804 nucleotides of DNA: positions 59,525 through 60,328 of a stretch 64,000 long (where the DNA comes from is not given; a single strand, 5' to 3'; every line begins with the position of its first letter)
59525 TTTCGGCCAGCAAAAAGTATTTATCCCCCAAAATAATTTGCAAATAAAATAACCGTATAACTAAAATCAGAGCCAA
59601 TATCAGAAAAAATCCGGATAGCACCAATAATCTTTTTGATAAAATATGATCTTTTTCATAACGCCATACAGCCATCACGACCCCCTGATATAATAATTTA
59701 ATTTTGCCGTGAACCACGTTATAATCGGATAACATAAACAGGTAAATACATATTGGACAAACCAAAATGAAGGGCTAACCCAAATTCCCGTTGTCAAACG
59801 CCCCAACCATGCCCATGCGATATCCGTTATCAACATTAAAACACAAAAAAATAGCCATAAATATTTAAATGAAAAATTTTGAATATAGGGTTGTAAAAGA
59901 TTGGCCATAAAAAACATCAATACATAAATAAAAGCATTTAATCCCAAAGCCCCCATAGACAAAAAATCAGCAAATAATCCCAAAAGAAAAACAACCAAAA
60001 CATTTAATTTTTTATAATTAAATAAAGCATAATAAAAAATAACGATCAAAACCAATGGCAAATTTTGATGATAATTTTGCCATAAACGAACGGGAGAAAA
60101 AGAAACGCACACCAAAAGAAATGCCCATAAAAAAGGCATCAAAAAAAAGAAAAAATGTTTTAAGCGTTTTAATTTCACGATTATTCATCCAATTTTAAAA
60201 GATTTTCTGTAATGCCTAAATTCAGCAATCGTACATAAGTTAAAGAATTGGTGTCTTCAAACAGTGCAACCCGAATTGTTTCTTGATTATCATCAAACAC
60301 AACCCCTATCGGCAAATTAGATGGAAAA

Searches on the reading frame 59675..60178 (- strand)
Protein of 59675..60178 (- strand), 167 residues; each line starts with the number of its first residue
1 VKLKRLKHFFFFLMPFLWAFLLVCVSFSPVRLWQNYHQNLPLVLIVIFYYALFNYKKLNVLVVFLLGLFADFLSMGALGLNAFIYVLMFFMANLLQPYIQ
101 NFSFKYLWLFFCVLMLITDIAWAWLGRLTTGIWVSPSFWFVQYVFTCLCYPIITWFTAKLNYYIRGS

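Call 20: search_protein_families(library=pfam, proteins=[window:59675-60178:-], max_evalue=0.001)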
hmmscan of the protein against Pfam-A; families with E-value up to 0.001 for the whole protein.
window:59675-60178:- (167 aa): 1 family
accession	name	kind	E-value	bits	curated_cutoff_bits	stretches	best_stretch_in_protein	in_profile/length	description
PF04093.17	MreD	-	1.8e-05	25.4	24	1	7-156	5-154/158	rod shape-determining protein MreD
